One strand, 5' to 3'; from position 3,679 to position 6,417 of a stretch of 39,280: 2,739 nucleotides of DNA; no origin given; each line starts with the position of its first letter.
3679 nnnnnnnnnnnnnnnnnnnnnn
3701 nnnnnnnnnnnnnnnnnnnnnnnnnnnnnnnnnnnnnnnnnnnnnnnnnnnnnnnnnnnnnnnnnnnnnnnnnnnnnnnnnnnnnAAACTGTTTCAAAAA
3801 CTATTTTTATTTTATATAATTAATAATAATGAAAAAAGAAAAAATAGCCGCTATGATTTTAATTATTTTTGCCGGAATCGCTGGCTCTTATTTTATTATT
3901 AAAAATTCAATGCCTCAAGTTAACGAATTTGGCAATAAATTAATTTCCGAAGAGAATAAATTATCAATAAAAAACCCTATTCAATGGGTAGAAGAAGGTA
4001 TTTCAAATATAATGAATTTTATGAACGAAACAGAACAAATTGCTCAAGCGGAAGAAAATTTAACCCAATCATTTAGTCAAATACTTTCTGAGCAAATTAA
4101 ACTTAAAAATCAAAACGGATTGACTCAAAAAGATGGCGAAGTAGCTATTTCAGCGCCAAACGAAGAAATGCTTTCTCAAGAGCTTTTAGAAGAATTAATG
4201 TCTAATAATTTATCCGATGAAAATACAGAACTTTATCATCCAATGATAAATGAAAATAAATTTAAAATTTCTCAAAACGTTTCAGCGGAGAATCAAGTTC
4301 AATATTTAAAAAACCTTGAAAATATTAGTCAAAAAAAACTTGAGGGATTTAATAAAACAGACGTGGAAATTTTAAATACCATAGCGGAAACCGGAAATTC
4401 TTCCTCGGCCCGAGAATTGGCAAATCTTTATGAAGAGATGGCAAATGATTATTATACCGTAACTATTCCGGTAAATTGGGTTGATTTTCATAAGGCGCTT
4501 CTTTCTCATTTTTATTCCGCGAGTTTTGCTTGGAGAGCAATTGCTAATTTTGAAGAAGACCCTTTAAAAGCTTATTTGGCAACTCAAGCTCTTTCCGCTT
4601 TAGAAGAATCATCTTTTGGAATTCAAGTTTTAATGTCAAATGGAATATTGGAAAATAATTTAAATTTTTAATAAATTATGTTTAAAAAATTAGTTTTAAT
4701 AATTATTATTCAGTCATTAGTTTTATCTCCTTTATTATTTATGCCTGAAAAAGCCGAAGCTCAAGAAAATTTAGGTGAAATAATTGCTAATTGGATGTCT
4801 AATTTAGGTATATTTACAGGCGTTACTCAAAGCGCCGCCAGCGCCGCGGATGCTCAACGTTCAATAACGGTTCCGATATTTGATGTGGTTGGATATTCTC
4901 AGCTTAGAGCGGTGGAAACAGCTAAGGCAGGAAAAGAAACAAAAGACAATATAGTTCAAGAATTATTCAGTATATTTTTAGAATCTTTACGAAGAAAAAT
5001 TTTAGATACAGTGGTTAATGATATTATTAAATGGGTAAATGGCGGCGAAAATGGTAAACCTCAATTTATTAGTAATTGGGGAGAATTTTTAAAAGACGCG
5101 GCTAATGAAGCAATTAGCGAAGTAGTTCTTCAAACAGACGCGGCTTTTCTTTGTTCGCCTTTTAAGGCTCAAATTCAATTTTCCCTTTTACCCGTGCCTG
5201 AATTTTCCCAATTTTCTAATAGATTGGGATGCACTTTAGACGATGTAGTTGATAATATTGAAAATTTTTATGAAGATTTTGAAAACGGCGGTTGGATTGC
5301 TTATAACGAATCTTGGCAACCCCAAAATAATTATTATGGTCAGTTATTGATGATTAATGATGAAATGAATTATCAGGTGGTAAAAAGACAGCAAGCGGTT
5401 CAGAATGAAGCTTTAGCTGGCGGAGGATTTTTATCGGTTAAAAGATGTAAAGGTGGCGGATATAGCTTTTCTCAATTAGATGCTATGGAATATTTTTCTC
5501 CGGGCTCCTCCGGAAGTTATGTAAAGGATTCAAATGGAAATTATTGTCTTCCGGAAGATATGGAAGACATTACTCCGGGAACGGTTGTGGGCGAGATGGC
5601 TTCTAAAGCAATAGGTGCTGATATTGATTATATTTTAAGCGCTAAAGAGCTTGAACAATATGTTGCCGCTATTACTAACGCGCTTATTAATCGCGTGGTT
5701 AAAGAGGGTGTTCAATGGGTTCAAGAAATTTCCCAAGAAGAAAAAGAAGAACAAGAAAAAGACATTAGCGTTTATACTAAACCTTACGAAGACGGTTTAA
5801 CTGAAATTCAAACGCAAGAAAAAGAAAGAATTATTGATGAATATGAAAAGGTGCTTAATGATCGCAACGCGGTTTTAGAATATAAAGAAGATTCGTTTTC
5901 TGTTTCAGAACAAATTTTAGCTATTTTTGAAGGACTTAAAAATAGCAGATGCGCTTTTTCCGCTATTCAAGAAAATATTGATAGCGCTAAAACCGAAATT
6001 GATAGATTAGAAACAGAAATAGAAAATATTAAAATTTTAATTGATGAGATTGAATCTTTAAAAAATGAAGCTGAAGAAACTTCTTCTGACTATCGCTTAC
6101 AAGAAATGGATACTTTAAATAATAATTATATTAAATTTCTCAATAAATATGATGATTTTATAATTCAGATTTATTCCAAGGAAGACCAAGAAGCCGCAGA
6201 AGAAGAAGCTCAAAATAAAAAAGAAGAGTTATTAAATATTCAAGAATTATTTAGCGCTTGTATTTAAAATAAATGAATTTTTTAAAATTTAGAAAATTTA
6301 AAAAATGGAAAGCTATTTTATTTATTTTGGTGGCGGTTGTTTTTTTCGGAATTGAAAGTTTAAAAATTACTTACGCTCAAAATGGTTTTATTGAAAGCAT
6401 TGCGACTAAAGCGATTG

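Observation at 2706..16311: Minimal T4SS-like envelope machine with no recognisable DNA-processing module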

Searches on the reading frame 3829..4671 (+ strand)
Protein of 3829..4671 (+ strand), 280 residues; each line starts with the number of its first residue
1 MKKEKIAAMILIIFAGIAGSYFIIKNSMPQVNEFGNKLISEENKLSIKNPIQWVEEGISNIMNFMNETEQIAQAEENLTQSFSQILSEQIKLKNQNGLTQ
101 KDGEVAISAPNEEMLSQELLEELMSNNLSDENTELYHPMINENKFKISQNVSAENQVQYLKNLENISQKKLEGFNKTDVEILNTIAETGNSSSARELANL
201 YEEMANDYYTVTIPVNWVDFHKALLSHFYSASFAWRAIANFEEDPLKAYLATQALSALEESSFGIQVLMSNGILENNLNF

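Call 6: search_protein_families(library=pfam, max_evalue=0.1, proteins=[window:3829-4671:+])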
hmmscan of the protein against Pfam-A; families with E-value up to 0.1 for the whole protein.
window:3829-4671:+ (280 aa): 0 families

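Call 17: search_protein_families(library=ncbifam, max_evalue=0.1, proteins=[window:3829-4671:+])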
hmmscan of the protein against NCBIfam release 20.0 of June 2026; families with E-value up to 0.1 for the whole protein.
window:3829-4671:+ (280 aa): 0 families

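Call 76: search_solved_structures(query=A10, max_evalue=1)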
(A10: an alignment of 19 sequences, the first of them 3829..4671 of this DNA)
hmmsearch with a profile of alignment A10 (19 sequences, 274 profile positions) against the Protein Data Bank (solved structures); distinct sequences matched with E-value up to 1: 1.
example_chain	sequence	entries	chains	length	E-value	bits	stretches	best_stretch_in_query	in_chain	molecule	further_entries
9fwa_A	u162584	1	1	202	0.0079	18.9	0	126-205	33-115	Retroaldolase 36 (RAD36)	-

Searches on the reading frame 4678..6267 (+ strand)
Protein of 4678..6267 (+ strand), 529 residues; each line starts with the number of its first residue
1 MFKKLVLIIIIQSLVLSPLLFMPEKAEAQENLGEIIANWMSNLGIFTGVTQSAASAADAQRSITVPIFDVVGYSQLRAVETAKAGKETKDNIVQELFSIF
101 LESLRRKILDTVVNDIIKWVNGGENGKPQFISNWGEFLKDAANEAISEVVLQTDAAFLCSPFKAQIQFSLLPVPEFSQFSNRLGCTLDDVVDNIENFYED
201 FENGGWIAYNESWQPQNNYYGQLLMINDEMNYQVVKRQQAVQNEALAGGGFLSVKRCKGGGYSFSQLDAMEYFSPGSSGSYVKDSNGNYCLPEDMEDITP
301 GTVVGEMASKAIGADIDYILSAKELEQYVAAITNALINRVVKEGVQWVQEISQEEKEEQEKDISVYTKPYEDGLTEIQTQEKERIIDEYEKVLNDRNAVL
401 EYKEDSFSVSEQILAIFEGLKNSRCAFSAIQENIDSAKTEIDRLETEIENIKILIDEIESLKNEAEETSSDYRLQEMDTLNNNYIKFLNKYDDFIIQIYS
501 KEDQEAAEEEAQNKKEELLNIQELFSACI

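Call 6: search_protein_families(library=pfam, max_evalue=0.1, proteins=[window:4678-6267:+])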
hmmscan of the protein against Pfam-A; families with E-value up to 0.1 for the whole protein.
window:4678-6267:+ (529 aa): 3 families
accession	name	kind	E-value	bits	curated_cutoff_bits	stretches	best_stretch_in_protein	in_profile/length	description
PF01920.25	Prefoldin_2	-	0.039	14.4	27.6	1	427-465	7-45/106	Prefoldin subunit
PF08651.15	DASH_Duo1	-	0.041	14.1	25.4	0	418-469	7-58/74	DASH complex subunit Duo1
PF10213.14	MRP-S28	-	0.045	14.6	22.3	0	394-472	25-98/127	Mitochondrial ribosomal subunit protein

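Call 17: search_protein_families(library=ncbifam, max_evalue=0.1, proteins=[window:4678-6267:+])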
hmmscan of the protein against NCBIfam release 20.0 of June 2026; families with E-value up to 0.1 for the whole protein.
window:4678-6267:+ (529 aa): 0 families

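Call 28: search_solved_structures(query=A2, max_evalue=1)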
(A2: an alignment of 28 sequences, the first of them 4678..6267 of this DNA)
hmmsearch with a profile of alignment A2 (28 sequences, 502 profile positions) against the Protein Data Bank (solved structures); distinct sequences matched with E-value up to 1: 61 (the best 60 are shown).
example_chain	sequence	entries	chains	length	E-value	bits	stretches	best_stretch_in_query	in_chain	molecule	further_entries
8wde_A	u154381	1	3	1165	0.0012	21.1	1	313-464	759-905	Spike glycoprotein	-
6u7h_A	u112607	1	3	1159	0.0019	20.5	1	313-464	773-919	spike glycoprotein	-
5zhy_A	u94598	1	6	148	0.0021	20.4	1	327-421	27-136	Spike glycoprotein, Spike glycoprotein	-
7cyc_A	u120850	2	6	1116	0.0037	19.5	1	312-464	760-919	Spike glycoprotein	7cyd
6u7k_A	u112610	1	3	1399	0.0038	19.5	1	282-463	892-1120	Spike glycoprotein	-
6vv5_A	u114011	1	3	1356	0.012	17.8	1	312-480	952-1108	Spike glycoprotein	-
9s4q_25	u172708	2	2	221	0.023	16.9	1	382-482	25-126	Kinetochore protein SPC25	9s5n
9xnx_A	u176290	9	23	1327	0.024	16.9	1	288-462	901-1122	Spike glycoprotein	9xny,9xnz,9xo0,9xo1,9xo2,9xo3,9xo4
3hgf_A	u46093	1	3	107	0.035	16.3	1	386-463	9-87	Rhoptry protein fragment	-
4zry_B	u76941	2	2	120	0.05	15.8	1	381-447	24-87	Keratin, type II cytoskeletal 1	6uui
9ofo_A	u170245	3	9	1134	0.053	15.7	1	312-464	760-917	Surface glycoprotein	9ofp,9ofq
8p1y_AAA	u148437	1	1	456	0.07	15.3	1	382-447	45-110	Serine--tRNA ligase, cytoplasmic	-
3tnu_B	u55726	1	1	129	0.073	15.3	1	367-442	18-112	Keratin, type II cytoskeletal 5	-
6gir_A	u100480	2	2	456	0.074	15.3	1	382-447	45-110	Serine--tRNA ligase, cytoplasmic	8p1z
7y6s_A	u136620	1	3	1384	0.12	14.6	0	313-481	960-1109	Spike glycoprotein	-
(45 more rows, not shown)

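Call 46: find_homologous_proteins(query=window:4678-6267:+, max_evalue=0.00001)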
Query window:4678-6267:+ (529 aa): 107 proteins with E <= 0.00001 among 8000 candidates.
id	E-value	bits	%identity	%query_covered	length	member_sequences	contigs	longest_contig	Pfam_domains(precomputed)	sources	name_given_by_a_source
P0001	0.0e+0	1156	100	100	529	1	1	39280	-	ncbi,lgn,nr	ncbi:hypothetical protein JW698_00935 [Candidatus Wolfebacteria bacterium]|nr:hypothetical protein [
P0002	3.4e-222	757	65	100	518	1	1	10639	-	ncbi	-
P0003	4.9e-203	694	63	100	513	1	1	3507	-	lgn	-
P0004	2.0e-186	639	57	98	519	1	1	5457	-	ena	-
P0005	1.4e-183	629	56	100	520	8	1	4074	-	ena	-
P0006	3.6e-176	605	55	100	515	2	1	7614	-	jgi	-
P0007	1.3e-164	567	53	100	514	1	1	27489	-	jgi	-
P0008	3.2e-159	549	53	100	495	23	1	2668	-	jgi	-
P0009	5.5e-138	479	58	73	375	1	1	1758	-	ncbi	-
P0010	9.7e-130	452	42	100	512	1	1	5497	-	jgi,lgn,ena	-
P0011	7.1e-117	409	47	88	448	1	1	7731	-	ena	-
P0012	2.0e-116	408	47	88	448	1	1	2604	-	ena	-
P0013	7.6e-116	406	47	88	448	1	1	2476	-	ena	-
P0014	2.9e-112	394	42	100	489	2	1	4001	-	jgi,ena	-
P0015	5.5e-103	364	40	98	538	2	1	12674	-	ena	-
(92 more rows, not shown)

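Call 60: predict_structure(alignment_id=A5)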
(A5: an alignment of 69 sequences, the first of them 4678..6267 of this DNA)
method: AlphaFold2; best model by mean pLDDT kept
length: 529 residues; sequences in the alignment: 69
mean_pLDDT: 67.3   pTM: 0.42
mean pLDDT of the five models: 67.3, 64.1, 63.5, 62.5, 61.4
residues with pLDDT >= 90: 149; 70-90: 79; 50-70: 147; < 50: 154
segments of 3 or more residues with pLDDT < 50: 16-87, 161-164, 170-190, 200-204, 244-252, 308-326, 344-353, 359-361
pLDDT, mean of each block of 10 residues (from residue 1): 65 48 31 41 38 42 37 43 46 61 67 72 65 71 66 58 49 38 40 50 48 54 58 59 44 72 92 89 92 81 52 41 49 54 49 49 58 82 95 97 99 97 89 97 98 97 93 82 95 89 96 98 93
secondary structure, 60 per line:
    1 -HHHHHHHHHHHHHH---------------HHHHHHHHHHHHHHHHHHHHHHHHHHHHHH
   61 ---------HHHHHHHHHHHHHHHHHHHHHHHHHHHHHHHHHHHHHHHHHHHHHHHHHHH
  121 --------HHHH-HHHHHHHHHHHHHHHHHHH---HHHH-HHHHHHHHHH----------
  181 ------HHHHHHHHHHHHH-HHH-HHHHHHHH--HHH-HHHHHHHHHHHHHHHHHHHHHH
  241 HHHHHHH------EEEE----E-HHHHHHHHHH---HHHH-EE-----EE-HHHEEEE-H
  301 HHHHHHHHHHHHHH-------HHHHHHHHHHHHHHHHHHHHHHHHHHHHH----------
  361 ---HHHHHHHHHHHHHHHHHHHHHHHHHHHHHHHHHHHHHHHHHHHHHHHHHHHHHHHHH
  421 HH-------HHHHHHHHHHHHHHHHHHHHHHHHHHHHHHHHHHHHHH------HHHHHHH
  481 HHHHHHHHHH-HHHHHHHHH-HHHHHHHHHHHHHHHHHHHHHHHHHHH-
elements in order: H2-15 H31-60 H70-120 H129-132 H134-152 H156-159 H161-170 H187-199 H205-212 H219-247 E254-257 H264-273 H277-280 E295-298 H300-314 H322-350 H364-422 H430-467 H474-490 H492-500 H502-528

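Call 64: fold_search(model_id=the predicted structure, library=pdb)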
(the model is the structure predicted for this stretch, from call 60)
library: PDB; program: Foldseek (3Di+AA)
matches with E <= 10: 448; with E <= 0.001: 0
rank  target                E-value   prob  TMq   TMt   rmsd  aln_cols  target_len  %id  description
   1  9cpc_3F               1.4e-01  0.44  0.17  0.21  59.0       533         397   11  Atomic model of porcine brain ventricles cilia doublet microtubule (48-nm periodicity) (released 2024-10-23)
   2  8snb_8J               1.7e-01  0.51  0.18  0.24  59.5       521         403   12  atomic model of sea urchin sperm doublet microtubule (48-nm periodicity) (released 2023-06-28)
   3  8c5v_I                1.8e-01  0.12  0.11  0.11  76.9       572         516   11  Chemotaxis core signalling unit from E protein lysed E. coli cells (released 2023-09-13)
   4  7rro_D0               2.0e-01  0.72  0.17  0.29  29.7       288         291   12  Structure of the 48-nm repeat doublet microtubule from bovine tracheal cilia (released 2021-10-27)
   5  8iyj_A2               2.1e-01  0.21  0.14  0.17  59.8       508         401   12  Cryo-EM structure of the 48-nm repeat doublet microtubule from mouse sperm (released 2023-07-05)
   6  8iyj_S5               2.3e-01  0.54  0.16  0.24  26.6       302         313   10  Cryo-EM structure of the 48-nm repeat doublet microtubule from mouse sperm (released 2023-07-05)
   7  6z0c_D                2.4e-01  0.91  0.15  0.37  19.3       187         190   13  Structure of in silico modelled artificial Maquette-3 protein (released 2021-03-17)
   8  6z0c_B                2.4e-01  0.82  0.15  0.32  21.6       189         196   14  Structure of in silico modelled artificial Maquette-3 protein (released 2021-03-17)
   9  7ung_A1               2.4e-01  0.41  0.18  0.23  58.9       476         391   13  48-nm repeat of the human respiratory doublet microtubule (released 2022-10-05)
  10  8iyj_S0               2.6e-01  0.92  0.22  0.33  24.2       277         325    9  Cryo-EM structure of the 48-nm repeat doublet microtubule from mouse sperm (released 2023-07-05)
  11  8gl3                  2.6e-01  0.89  0.14  0.35  15.7       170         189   14  De novo design of monomeric helical bundles for pH-controlled membrane lysis (released 2023-09-06)
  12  8to0_Aa               3.2e-01  0.77  0.20  0.33  29.4       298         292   12  48-nm repeating structure of doublets from mouse sperm flagella (released 2023-11-01)
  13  8snb_8R               3.2e-01  0.30  0.17  0.21  58.9       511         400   12  atomic model of sea urchin sperm doublet microtubule (48-nm periodicity) (released 2023-06-28)
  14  8d9o                  3.6e-01  0.85  0.17  0.37  13.6       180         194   13  De Novo Photosynthetic Reaction Center Protein in Apo-State (released 2022-09-28)
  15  7rro_B7               3.6e-01  0.28  0.16  0.20  59.8       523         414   11  Structure of the 48-nm repeat doublet microtubule from bovine tracheal cilia (released 2021-10-27)
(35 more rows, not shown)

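Call 91: search_protein_representatives(alignment_id=A5)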
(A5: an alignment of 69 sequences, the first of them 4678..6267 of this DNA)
Query: 69 sequences, 514 profile positions. Proteins with E-value up to 0.001 (for the whole library): 5618; up to 1e-10: 4843; up to 1e-30: 2782. The best 150 are listed.
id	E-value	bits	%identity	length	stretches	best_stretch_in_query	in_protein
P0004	5.6e-199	679.1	-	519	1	8-505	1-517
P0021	2.8e-189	647.1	-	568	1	3-506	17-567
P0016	7.3e-179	612.7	-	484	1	79-508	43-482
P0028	1.6e-175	601.7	-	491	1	8-509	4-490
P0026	1.5e-174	598.5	-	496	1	9-509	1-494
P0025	1.0e-173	595.7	-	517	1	5-506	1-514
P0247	3.3e-173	594.1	-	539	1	5-506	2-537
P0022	8.9e-172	589.3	-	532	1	5-505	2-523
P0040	2.5e-171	587.8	-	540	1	8-505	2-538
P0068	5.3e-167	573.6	-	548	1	9-510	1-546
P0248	4.7e-164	563.9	-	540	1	7-505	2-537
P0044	1.7e-162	558.7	-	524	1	4-511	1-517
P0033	7.1e-162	556.7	-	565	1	5-506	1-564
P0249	1.1e-158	546.1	-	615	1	5-507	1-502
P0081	2.8e-158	544.8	-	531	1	4-496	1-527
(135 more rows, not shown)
